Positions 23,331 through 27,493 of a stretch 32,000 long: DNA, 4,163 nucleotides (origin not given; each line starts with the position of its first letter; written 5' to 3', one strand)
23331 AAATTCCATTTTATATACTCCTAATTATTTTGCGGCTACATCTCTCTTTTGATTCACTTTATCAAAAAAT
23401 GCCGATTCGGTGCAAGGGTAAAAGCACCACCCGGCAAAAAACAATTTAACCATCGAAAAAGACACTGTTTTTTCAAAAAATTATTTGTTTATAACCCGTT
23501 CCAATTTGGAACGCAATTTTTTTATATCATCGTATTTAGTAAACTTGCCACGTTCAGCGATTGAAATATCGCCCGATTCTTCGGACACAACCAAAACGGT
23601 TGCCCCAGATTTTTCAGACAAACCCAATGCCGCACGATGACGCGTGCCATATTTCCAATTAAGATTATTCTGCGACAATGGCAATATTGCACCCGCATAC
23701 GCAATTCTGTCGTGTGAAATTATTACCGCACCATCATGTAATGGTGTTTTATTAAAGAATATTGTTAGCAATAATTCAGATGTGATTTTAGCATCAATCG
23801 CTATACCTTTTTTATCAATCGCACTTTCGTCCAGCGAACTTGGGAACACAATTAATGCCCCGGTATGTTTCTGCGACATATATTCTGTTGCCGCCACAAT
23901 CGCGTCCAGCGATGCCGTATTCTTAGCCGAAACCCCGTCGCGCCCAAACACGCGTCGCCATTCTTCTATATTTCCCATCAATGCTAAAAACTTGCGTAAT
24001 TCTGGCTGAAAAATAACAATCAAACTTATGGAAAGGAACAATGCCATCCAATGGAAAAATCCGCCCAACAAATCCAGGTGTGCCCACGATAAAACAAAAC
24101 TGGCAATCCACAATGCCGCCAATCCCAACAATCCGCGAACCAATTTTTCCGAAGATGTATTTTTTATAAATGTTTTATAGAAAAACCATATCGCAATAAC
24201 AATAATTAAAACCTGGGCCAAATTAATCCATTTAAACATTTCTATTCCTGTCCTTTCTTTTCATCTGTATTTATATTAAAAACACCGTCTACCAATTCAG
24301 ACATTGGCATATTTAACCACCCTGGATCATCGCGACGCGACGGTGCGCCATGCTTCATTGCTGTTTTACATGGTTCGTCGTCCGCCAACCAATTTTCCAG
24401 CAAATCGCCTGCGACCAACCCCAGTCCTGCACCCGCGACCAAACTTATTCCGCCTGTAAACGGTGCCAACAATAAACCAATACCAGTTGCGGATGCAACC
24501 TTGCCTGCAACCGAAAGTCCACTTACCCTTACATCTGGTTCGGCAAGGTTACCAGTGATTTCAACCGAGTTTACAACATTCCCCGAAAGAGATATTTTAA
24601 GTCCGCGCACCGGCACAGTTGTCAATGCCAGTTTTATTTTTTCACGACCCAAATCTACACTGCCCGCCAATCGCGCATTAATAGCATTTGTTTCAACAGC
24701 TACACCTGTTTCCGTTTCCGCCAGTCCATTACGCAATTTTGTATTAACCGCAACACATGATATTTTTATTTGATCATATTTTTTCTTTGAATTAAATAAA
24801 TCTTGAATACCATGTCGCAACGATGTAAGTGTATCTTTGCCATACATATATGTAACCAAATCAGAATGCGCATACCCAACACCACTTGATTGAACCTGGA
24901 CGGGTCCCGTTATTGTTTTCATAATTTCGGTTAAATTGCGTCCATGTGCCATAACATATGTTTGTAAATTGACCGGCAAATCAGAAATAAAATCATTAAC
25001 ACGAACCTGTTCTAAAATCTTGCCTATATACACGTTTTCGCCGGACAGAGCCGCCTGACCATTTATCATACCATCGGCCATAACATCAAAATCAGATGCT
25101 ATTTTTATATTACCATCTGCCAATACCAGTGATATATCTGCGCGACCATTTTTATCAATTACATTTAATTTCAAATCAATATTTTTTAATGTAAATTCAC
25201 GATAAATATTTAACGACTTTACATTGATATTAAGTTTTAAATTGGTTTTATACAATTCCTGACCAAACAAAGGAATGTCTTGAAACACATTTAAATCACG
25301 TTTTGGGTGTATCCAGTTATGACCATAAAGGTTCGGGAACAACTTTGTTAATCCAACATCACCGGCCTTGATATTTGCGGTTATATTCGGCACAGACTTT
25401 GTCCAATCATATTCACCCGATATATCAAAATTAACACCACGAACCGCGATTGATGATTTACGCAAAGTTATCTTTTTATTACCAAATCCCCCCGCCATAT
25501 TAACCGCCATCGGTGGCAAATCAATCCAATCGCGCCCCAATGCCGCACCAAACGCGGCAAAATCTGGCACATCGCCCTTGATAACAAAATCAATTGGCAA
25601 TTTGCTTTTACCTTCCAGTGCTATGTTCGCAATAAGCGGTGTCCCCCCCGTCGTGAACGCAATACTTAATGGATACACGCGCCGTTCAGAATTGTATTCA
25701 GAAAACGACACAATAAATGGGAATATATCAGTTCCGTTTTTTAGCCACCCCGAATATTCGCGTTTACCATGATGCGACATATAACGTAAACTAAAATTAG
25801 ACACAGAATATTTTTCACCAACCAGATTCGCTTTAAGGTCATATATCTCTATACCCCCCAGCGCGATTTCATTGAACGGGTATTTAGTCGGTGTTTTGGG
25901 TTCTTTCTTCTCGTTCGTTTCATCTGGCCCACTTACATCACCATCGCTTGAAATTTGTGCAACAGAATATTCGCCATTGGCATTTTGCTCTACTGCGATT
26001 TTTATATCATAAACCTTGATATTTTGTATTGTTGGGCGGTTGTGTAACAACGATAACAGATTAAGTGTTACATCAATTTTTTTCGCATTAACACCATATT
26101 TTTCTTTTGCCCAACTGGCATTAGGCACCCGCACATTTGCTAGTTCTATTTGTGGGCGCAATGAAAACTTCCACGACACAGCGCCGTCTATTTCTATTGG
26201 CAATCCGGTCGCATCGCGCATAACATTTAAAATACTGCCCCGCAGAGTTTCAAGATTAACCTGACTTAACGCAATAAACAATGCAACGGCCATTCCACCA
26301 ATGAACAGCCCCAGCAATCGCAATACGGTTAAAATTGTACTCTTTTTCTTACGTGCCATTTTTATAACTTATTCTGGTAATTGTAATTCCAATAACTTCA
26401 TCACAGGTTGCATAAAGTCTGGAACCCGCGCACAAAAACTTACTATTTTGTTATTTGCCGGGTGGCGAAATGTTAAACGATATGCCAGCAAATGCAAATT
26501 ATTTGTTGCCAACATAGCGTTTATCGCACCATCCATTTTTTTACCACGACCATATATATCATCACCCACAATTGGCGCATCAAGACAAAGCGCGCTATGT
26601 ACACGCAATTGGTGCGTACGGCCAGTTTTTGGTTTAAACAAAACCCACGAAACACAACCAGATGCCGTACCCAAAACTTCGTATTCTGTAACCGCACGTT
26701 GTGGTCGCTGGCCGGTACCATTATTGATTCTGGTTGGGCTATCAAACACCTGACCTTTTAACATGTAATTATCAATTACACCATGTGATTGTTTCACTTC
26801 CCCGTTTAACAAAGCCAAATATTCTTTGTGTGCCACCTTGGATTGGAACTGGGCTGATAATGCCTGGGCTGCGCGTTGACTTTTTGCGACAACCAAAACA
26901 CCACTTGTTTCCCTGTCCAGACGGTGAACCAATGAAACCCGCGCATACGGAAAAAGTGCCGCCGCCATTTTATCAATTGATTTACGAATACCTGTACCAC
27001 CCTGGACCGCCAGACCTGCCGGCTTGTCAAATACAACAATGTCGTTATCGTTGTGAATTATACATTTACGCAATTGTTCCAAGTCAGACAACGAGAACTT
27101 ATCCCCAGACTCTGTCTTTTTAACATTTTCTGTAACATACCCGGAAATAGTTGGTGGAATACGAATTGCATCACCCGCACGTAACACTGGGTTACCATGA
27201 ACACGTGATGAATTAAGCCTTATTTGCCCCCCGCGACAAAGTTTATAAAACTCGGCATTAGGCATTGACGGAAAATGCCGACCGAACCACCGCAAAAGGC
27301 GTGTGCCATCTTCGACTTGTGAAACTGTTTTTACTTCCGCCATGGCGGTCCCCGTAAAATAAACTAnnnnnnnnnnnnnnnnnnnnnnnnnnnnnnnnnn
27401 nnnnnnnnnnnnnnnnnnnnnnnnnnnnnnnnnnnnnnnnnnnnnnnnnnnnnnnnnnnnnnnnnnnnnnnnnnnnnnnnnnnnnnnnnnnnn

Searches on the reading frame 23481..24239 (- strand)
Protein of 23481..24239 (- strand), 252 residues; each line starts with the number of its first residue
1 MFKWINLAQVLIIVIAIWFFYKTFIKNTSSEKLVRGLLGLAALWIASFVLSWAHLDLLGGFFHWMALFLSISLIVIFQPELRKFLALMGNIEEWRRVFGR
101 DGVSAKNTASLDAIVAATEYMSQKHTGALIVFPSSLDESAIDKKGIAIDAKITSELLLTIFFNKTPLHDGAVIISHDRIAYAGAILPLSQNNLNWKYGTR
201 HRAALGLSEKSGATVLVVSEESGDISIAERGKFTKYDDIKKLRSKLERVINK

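Call 71: search_protein_families(library=pfam, proteins=[window:23481-24239:-], max_evalue=0.001)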
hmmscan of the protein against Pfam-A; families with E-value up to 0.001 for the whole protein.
window:23481-24239:- (252 aa): 1 family
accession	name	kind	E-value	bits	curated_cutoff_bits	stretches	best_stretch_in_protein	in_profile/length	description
PF02457.21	DAC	-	3.6e-39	133.5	27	1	116-232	2-118/119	DisA bacterial checkpoint controller nucleotide-binding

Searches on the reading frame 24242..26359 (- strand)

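Call 71: search_protein_families(library=pfam, proteins=[window:24242-26359:-], max_evalue=0.001)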
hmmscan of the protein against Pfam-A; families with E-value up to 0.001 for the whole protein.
window:24242-26359:- (705 aa): 3 families
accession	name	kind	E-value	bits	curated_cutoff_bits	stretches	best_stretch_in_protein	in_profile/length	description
PF05170.20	AsmA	-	6.5e-13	48.8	29.8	1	13-176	5-175/607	AsmA family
PF13116.12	YhdP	-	5.8e-10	38.2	46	1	14-147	20-135/1224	YhdP protein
PF05359.17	DUF748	-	6.3e-06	24.9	50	1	20-180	20-173/1037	Domain of Unknown Function (DUF748)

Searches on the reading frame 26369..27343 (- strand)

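Call 71: search_protein_families(library=pfam, proteins=[window:26369-27343:-], max_evalue=0.001)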
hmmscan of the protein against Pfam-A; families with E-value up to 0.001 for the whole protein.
window:26369-27343:- (324 aa): 1 family
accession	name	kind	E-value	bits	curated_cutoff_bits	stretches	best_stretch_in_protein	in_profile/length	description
PF00849.27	PseudoU_synth_2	-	1.7e-29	103.4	26.8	1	101-251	1-151/152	RNA pseudouridylate synthase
